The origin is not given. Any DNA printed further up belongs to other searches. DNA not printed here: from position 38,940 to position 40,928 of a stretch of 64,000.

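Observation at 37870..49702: Complete MSHA-type type IVa pilus locus in an otherwise Coxiellaceae/Legionellales-like genome, abutting mraY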

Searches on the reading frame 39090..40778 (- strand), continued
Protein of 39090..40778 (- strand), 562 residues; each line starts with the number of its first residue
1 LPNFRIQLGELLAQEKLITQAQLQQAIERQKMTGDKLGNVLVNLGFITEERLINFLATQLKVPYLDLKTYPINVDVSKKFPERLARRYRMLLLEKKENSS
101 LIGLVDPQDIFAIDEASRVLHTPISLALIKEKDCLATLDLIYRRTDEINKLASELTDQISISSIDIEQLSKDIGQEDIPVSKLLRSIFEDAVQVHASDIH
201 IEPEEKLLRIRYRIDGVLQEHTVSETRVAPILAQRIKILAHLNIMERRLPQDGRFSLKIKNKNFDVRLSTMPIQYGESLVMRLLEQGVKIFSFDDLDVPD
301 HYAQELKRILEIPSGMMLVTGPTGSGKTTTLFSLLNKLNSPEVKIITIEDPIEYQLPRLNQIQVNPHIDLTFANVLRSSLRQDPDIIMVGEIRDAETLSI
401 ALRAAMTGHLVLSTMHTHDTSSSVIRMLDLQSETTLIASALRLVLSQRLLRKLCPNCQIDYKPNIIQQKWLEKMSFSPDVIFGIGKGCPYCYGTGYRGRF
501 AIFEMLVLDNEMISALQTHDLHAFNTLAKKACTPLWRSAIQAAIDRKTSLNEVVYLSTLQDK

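Call 35: search_solved_structures(query=window:39090-40778:-, max_evalue=1e-10)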
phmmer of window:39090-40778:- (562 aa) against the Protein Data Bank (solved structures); distinct sequences matched with E-value up to 1e-10: 28.
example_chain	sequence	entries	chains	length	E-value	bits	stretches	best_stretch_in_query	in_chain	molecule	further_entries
6f8l_G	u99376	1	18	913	7.9e-118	397.5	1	7-554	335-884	Type IV pilus assembly protein PilF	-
3jc8_Ba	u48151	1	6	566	7.3e-112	377.9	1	7-554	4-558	Type IV-A pilus assembly ATPase PilB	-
5zfr_A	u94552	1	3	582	9.4e-111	374.2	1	7-511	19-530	Type IV pilus biogenesis ATPase PilB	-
6olj_C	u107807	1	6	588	3e-109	369.2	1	7-511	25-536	Type IV pilus biogenesis ATPase PilB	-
5tsg_B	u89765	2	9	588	3.7e-109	368.9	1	7-511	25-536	Type IV pilus biogenesis ATPase PilB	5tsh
1p9r_A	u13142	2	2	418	3.5e-99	336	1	174-519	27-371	General secretion pathway protein E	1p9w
4ksr_A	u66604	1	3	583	1.1e-98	334.4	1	174-537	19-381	Type II secretion system protein E, Hemolysin-coregulated protein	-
4kss_A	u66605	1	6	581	1.2e-98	334.3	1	174-537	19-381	Type II secretion system protein E, hemolysin-coregulated protein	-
4pht_A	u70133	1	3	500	1.3e-98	334.2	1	78-554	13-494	General secretory pathway protein E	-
5oiu_A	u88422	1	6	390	6.8e-90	305.4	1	180-553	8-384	Type IV pilus assembly protein PilF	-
5it5_F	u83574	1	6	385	1.1e-89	304.6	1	181-553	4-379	ATP binding motif-containing protein PilF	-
6ejf_A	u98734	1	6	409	1.3e-89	304.5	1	181-554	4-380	Type IV pilus assembly protein PilF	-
2ewv_A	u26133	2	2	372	1.7e-34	122.6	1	183-456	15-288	twitching motility protein PilT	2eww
2gsz_A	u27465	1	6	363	2.9e-34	121.9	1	186-456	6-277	twitching motility protein PilT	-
3jvu_A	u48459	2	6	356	1.2e-33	119.8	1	303-453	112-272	Twitching mobility protein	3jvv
5htl_A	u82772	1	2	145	1.2e-23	86.8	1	4-115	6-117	MSHA biogenesis protein MshE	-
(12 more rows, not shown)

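Call 37: search_dna_similar(query=window:39090-40778:-, collection=plasmids, mode=protein, max_rows=40, max_evalue=1e-40)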
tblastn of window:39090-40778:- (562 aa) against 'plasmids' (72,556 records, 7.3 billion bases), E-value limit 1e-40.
Records with a match: 883; places in all: 933; records where one place covers at least 80% of the query: 597.
Best place of each record, by identity: <60% 883.
By first word of the organism name: Escherichia 427; Pseudomonas 149; Ralstonia 111; Paraburkholderia 10; Burkholderia 10; Bradyrhizobium 8; Aliiroseovarius 8; Cupriavidus 8; Acinetobacter 7; Deinococcus 6; and 84 more.
By predicted mobility (MOB-suite, as given by PLSDB): non-mobilizable 584; mobilizable 180; conjugative 119.
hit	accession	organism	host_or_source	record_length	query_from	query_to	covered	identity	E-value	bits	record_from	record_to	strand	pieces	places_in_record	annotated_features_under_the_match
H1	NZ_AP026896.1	Aeromonas caviae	Microbe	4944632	2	557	99%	46.7%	3e-155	499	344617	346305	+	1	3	none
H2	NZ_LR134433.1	Legionella adelaidensis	environmental,Cooling tower water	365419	4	554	98%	46.0%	4e-158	507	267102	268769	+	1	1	GspE/PulE family protein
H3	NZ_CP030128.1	Indioceanicola profundi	sediment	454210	11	557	97%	39.1%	1e-111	373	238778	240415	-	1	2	ATPase, T2SS/T4P/T4SS family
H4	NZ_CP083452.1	Comamonas odontotermitis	cell culture,cucumber rhizosphere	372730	8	560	98%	38.4%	4e-108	363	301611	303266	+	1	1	gspE: type II secretion system ATPase GspE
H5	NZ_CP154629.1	Acetoanaerobium noterae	cell culture,Sludge of a digestion ...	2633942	1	512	91%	40.4%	9e-120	396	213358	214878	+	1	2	none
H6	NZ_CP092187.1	Deinococcus sp. KNUC1210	Setaria viridis,cell ...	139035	8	558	98%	37.5%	6e-106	356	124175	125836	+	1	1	ATPase, T2SS/T4P/T4SS family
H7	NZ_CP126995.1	Acidisoma sp. PAMC 29798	cell culture,lichen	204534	25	554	94%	38.7%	4e-107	360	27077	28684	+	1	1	GspE/PulE family protein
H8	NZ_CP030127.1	Indioceanicola profundi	sediment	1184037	8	554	97%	37.5%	1e-101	344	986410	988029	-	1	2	none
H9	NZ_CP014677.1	Kozakia baliensis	palm brown sugar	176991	25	554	94%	38.3%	1e-102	347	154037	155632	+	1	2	GspE/PulE family protein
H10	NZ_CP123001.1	Neorhizobium petrolearium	single cell,petroleum contaminated soil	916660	18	562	97%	37.0%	4e-96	328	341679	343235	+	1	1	GspE/PulE family protein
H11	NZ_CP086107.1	Skermanella mucosa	single cell,crude oil contaminated ...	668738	10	512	90%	39.4%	2e-102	346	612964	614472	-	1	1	ATPase, T2SS/T4P/T4SS family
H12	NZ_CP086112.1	Skermanella rosea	single cell,hydrocarbon-contaminated ...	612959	10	512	90%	39.4%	3e-102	346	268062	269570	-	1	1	ATPase, T2SS/T4P/T4SS family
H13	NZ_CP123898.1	Methylomonas sp. UP202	pure culture,canal sediment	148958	15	554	96%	36.3%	9e-101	342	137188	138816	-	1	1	GspE/PulE family protein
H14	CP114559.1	Candidatus Manganitrophus sp.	activated carbon metagenome,metagenomic ...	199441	6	554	98%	35.7%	8e-99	336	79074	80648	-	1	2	ATPase, T2SS/T4P/T4SS family | prepilin-type N-terminal cleavage/methylation domain-containing ...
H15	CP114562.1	Candidatus Manganitrophus sp.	activated carbon metagenome,metagenomic ...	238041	6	554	98%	35.7%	8e-99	336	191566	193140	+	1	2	ATPase, T2SS/T4P/T4SS family | prepilin-type N-terminal cleavage/methylation domain-containing ...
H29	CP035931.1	Acinetobacter baumannii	Homo sapiens,blood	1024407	12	553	96%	34.2%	2e-86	300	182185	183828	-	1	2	pilB: type IV-A pilus assembly ATPase PilB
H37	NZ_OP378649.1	Klebsiella pneumoniae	-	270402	84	554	84%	38.6%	1e-86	300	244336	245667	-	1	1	gspE: type II secretion system protein GspE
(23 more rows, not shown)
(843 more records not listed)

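Call 38: get_annotated_region(hit=H2, flank=12000)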
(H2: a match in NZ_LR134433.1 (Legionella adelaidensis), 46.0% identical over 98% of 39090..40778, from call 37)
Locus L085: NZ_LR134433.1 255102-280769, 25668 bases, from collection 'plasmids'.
description: Legionella adelaidensis strain NCTC12735 plasmid 24, complete sequence
organism: Legionella adelaidensis (NCBI taxid 45056)
taxonomy: Bacteria; Pseudomonadota; Gammaproteobacteria; Legionellales; Legionellaceae; Legionella; Legionella adelaidensis
host: -; source: environmental,Cooling tower water; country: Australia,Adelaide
typing (MOB-suite, as given by PLSDB): mobilizable; relaxase MOBH
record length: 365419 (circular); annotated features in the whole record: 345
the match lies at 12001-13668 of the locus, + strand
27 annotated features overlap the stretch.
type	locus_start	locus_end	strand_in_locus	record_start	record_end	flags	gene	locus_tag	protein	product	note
CDS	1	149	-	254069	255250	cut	-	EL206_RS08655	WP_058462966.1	pyridoxal phosphate-dependent aminotransferase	GO:0009058 - biosynthetic process [Evidence IEA]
CDS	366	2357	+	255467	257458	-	uvrB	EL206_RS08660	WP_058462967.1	excinuclease ABC subunit UvrB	GO:0006289 - nucleotide-excision repair [Evidence IEA]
CDS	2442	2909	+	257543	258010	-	-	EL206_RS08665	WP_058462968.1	type II secretion system protein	-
CDS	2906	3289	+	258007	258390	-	-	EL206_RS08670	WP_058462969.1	type II secretion system protein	-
CDS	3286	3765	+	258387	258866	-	-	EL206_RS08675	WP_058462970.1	competence type IV pilus minor pilin ComGF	-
CDS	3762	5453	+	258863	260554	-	-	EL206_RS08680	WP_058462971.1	type II secretion system protein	-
CDS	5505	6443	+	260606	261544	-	-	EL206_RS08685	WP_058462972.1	hypothetical protein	-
CDS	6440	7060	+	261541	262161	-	-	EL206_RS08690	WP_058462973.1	PilN domain-containing protein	-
CDS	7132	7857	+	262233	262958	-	-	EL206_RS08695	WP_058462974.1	hypothetical protein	-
CDS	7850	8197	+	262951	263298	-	-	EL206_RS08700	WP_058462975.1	hypothetical protein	-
CDS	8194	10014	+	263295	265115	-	mshL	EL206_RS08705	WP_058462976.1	pilus (MSHA type) biogenesis protein MshL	GO:0009306 - protein secretion [Evidence IEA]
CDS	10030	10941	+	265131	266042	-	-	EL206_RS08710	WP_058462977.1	AAA family ATPase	-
CDS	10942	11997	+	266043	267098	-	-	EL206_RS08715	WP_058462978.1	hypothetical protein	-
CDS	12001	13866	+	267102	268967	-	-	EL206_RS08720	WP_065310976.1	GspE/PulE family protein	GO:0009306 - protein secretion [Evidence IEA]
CDS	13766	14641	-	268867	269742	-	-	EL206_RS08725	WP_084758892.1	cytochrome c oxidase subunit 3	-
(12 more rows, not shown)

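Call 39: get_annotated_region(hit=H1, flank=12000)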
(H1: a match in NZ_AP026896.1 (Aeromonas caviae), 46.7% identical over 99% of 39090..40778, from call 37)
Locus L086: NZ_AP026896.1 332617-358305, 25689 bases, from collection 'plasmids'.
description: Aeromonas caviae strain KAM479 plasmid pKAM479_3, complete sequence
organism: Aeromonas caviae (NCBI taxid 648)
taxonomy: Bacteria; Pseudomonadota; Gammaproteobacteria; Aeromonadales; Aeromonadaceae; Aeromonas; Aeromonas caviae
host: -; source: Microbe; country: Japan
typing (MOB-suite, as given by PLSDB): non-mobilizable
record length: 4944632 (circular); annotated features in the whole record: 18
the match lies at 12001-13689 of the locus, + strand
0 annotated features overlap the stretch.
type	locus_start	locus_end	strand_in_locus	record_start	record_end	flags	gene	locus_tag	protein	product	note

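Call 40: get_annotated_region(hit=H29, flank=3000)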
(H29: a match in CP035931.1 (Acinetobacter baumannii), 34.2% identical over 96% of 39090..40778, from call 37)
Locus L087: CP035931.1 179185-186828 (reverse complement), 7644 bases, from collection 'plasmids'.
description: Acinetobacter baumannii strain VB31459 plasmid unnamed1, complete sequence
organism: Acinetobacter baumannii (NCBI taxid 470)
taxonomy: Bacteria; Pseudomonadota; Gammaproteobacteria; Moraxellales; Moraxellaceae; Acinetobacter; Acinetobacter baumannii
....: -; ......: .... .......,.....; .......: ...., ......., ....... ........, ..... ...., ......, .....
typing (MOB-suite, as given by PLSDB): non-mobilizable; replicon rep_cluster_1254
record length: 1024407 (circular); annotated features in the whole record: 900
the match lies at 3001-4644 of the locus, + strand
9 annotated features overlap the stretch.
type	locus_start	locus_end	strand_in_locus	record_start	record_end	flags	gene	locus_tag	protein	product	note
CDS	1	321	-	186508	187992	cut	nusA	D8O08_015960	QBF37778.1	transcription termination/antitermination protein NusA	-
CDS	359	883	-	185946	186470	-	rimP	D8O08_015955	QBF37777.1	ribosome maturation factor RimP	-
CDS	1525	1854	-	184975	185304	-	secG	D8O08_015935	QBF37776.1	preprotein translocase subunit SecG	-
CDS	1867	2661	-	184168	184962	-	-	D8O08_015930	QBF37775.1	triose-phosphate isomerase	-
CDS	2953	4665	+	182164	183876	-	pilB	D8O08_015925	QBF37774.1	type IV-A pilus assembly ATPase PilB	-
CDS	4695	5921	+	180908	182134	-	-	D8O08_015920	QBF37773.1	type II secretion system F family protein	-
CDS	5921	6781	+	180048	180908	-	-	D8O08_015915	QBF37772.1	prepilin peptidase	-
CDS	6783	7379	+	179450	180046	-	-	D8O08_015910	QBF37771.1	dephospho-CoA kinase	-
CDS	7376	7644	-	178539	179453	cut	-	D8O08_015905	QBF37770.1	DMT family transporter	-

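Call 41: get_annotated_region(hit=H37, flank=3000)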
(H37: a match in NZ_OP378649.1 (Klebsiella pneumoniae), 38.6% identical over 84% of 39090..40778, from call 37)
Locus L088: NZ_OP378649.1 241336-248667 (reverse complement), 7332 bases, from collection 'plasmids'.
description: Klebsiella pneumoniae strain KLP00155 plasmid pKLP00155_3, complete sequence
organism: Klebsiella pneumoniae (NCBI taxid 573)
taxonomy: Bacteria; Pseudomonadota; Gammaproteobacteria; Enterobacterales; Enterobacteriaceae; Klebsiella; Klebsiella pneumoniae
host: -; source: -; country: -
typing (MOB-suite, as given by PLSDB): non-mobilizable
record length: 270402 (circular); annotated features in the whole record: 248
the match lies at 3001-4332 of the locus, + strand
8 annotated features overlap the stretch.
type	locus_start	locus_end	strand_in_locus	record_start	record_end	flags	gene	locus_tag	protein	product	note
CDS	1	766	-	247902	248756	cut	ampE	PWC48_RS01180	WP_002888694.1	beta-lactamase regulator AmpE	-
CDS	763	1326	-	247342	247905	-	ampD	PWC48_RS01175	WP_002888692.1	1,6-anhydro-N-acetylmuramyl-L-alanine amidase AmpD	GO:0009253 - peptidoglycan catabolic process [Evidence IEA]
CDS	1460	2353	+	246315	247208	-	nadC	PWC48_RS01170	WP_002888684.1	carboxylating nicotinate-nucleotide diphosphorylase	GO:0019363 - pyridine nucleotide biosynthetic process [Evidence IEA]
CDS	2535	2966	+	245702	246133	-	ppdD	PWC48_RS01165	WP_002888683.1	prepilin peptidase-dependent pilin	-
CDS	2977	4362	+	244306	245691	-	gspE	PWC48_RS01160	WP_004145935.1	type II secretion system protein GspE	-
CDS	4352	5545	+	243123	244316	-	hofC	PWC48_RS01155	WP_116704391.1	protein transport protein HofC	-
CDS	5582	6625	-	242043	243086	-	-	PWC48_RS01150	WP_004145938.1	GMP reductase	GO:0009117 - nucleotide metabolic process [Evidence IEA]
CDS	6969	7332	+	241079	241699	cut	coaE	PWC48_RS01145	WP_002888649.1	dephospho-CoA kinase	GO:0015937 - coenzyme A biosynthetic process [Evidence IEA]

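Call 42: get_annotated_region(hit=H4, flank=3000)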
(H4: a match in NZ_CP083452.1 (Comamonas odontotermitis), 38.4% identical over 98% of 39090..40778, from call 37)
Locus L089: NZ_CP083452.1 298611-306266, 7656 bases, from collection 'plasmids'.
description: Comamonas odontotermitis strain WLL plasmid unnamed1, complete sequence
organism: Comamonas odontotermitis (NCBI taxid 379895)
taxonomy: Bacteria; Pseudomonadota; Betaproteobacteria; Burkholderiales; Comamonadaceae; Comamonas; Comamonas odontotermitis
host: -; source: cell culture,cucumber rhizosphere; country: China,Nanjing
typing (MOB-suite, as given by PLSDB): non-mobilizable
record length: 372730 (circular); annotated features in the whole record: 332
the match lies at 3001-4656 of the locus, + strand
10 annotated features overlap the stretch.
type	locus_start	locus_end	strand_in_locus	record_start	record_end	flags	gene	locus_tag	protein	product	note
CDS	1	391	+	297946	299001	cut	rfbB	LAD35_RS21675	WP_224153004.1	dTDP-glucose 4,6-dehydratase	GO:0019305 - dTDP-rhamnose biosynthetic process [Evidence IEA]; GO:0009243 - O antigen biosynthetic process [Evidence ...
CDS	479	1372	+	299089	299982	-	rfbD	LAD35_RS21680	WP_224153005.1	dTDP-4-dehydrorhamnose reductase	-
CDS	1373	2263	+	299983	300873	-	rfbA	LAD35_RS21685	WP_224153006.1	glucose-1-phosphate thymidylyltransferase RfbA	GO:0019305 - dTDP-rhamnose biosynthetic process [Evidence IEA]; GO:0009243 - O antigen biosynthetic process [Evidence ...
CDS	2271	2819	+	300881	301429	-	rfbC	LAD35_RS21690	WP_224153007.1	dTDP-4-dehydrorhamnose 3,5-epimerase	GO:0019305 - dTDP-rhamnose biosynthetic process [Evidence IEA]; GO:0009243 - O antigen biosynthetic process [Evidence ...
CDS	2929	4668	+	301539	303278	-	gspE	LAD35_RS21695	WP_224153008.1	type II secretion system ATPase GspE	GO:0015628 - protein secretion by the type II secretion system [Evidence IEA]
CDS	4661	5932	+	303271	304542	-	-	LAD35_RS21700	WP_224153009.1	type II secretion system F family protein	-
CDS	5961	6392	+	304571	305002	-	gspG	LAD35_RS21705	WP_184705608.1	type II secretion system major pseudopilin GspG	GO:0015628 - protein secretion by the type II secretion system [Evidence IEA]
CDS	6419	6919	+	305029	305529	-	-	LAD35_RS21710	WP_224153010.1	GspH/FimT family pseudopilin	-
CDS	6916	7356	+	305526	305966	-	-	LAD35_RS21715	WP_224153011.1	prepilin-type N-terminal cleavage/methylation domain-containing protein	-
CDS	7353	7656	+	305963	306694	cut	-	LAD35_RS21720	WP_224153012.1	prepilin-type N-terminal cleavage/methylation domain-containing protein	-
